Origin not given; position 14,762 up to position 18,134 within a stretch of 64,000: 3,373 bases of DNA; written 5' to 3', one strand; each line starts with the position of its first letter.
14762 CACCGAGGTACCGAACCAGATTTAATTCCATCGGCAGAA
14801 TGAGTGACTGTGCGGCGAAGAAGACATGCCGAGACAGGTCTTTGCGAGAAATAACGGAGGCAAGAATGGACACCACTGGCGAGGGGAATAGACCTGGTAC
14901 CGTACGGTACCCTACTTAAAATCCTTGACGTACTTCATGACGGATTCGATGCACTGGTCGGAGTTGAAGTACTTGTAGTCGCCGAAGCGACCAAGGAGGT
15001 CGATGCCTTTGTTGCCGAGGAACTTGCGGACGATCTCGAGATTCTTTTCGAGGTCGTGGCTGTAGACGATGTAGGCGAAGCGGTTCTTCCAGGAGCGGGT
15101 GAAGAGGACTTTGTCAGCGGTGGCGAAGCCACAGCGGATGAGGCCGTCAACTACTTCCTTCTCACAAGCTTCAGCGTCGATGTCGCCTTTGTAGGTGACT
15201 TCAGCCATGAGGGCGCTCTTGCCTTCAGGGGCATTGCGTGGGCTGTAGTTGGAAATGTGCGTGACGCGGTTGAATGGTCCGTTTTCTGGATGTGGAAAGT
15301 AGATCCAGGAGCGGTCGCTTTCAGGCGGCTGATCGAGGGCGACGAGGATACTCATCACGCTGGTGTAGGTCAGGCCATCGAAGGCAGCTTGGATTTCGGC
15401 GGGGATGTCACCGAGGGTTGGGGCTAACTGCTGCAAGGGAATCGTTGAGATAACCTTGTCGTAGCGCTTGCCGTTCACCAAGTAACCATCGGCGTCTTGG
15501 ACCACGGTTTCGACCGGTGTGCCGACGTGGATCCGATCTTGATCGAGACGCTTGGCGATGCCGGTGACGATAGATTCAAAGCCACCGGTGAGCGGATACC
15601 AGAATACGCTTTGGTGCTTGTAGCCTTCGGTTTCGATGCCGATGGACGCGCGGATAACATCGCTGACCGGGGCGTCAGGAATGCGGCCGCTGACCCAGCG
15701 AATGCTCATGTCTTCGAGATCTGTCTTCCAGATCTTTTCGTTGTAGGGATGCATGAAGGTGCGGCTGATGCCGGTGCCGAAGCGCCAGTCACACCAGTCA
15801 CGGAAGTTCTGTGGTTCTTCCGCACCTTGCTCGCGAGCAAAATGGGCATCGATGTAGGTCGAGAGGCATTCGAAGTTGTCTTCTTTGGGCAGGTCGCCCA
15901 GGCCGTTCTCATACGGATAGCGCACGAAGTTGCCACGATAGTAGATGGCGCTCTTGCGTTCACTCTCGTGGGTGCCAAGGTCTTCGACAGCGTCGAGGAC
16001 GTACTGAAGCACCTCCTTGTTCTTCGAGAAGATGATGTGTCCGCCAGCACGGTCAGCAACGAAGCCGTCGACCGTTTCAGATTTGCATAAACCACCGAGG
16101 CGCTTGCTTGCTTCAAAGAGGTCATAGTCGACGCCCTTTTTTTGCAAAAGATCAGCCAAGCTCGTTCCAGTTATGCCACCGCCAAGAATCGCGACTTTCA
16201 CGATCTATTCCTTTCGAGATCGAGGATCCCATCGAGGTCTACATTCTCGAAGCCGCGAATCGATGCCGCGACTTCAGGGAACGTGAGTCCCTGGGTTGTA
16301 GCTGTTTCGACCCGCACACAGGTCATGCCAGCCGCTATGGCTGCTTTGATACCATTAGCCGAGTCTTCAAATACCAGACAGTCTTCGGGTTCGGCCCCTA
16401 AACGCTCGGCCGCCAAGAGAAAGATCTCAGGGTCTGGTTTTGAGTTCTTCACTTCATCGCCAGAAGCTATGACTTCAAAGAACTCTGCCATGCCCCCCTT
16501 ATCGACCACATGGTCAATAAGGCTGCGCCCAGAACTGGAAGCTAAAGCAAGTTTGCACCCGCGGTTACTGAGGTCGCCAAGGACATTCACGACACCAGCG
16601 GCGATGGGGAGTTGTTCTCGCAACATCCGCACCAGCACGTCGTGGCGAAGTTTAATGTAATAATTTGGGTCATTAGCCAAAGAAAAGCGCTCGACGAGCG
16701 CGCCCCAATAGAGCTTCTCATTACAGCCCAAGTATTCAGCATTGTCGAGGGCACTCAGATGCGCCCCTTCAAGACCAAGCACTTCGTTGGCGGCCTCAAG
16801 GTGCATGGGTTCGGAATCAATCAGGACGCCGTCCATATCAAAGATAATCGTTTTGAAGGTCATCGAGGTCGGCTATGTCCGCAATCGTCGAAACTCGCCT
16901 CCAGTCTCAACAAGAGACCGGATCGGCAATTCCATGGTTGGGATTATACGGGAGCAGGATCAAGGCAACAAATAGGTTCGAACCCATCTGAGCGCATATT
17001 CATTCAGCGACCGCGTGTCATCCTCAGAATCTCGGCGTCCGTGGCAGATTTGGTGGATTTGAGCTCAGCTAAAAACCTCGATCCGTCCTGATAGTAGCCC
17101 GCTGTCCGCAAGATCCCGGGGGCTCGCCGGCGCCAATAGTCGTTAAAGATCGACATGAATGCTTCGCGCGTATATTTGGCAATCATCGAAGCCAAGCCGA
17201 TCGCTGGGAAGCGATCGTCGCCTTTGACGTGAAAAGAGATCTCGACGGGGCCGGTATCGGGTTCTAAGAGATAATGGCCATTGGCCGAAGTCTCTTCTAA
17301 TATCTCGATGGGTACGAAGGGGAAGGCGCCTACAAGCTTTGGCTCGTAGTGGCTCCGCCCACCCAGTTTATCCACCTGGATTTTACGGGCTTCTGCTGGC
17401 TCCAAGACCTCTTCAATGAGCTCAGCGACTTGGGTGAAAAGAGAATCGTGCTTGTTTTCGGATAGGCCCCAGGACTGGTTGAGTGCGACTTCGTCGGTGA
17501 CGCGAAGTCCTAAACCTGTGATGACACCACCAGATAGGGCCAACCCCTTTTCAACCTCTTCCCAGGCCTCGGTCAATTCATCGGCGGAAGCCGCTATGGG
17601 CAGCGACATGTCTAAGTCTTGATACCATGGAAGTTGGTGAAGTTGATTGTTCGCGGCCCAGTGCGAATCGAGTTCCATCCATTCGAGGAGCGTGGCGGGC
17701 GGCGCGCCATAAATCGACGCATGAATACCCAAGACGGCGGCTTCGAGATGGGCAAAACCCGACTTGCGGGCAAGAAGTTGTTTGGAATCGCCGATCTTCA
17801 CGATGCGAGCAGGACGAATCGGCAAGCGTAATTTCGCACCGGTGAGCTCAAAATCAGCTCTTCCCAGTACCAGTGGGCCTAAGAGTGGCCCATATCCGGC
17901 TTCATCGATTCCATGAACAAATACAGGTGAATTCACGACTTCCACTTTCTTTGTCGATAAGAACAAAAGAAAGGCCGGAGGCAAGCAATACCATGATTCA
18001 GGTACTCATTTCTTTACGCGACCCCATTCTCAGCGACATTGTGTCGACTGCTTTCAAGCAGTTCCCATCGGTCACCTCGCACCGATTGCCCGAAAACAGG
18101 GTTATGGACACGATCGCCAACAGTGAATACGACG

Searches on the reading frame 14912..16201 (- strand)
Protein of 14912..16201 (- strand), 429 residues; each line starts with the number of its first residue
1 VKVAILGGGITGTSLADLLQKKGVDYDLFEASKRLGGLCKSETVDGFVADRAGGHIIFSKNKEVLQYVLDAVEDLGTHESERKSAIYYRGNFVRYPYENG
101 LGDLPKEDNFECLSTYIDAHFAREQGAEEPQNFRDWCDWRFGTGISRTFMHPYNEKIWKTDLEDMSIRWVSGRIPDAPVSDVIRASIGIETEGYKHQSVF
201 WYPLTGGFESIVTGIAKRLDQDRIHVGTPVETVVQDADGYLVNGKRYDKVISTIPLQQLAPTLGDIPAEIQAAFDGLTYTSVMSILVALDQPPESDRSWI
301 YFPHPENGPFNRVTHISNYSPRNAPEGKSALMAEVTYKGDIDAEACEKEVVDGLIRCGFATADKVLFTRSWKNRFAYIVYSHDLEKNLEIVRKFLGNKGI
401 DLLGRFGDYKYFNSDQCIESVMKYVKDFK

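Call 68: search_protein_families(library=pfam, proteins=[window:14912-16201:-], max_evalue=0.0001)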
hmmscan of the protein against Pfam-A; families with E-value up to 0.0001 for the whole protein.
window:14912-16201:- (429 aa): 2 families
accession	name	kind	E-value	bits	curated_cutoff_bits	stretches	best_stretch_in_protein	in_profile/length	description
PF01593.30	Amino_oxidase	-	5.9e-27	95.5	19.8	1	11-382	2-392/443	Flavin containing amine oxidoreductase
PF13450.12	NAD_binding_8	-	2.1e-12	47.6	21.9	1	5-67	1-64/68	NAD(P)-binding Rossmann-like domain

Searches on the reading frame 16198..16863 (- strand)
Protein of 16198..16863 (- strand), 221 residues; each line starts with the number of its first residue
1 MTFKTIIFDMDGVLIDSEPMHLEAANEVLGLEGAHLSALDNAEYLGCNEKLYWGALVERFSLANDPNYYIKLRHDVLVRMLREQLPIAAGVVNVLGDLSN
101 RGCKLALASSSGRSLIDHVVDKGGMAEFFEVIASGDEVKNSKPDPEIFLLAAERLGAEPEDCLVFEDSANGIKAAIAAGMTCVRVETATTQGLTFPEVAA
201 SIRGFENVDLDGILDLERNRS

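Call 68: search_protein_families(library=pfam, proteins=[window:16198-16863:-], max_evalue=0.0001)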
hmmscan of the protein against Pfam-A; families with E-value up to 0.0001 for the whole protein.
window:16198-16863:- (221 aa): 3 families
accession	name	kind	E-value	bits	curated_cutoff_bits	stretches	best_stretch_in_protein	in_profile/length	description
PF00702.32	Hydrolase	-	2.8e-33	116.4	26.4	1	3-179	1-191/191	haloacid dehalogenase-like hydrolase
PF13419.12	HAD_2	-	2e-31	109.9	23.8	1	6-185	1-178/178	Haloacid dehalogenase-like hydrolase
PF13242.12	Hydrolase_like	-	4.2e-07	30.2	22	1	141-191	3-54/75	HAD-hyrolase-like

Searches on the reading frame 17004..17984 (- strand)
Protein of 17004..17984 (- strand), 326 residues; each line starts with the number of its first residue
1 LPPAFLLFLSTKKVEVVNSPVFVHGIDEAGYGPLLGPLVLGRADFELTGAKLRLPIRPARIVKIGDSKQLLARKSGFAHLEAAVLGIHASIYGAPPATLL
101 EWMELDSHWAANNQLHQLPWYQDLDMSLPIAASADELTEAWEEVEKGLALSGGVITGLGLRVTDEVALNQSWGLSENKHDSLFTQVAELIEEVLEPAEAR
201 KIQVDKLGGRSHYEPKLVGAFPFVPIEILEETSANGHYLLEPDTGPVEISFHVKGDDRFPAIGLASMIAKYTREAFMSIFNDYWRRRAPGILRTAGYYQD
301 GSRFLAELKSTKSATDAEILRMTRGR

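Call 68: search_protein_families(library=pfam, proteins=[window:17004-17984:-], max_evalue=0.0001)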
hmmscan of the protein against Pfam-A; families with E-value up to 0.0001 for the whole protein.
window:17004-17984:- (326 aa): 1 family
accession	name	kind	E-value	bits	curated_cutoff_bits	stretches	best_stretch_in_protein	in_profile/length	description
PF01351.25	RNase_HII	-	2.5e-10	41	25.8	0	241-278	118-154/199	Ribonuclease HII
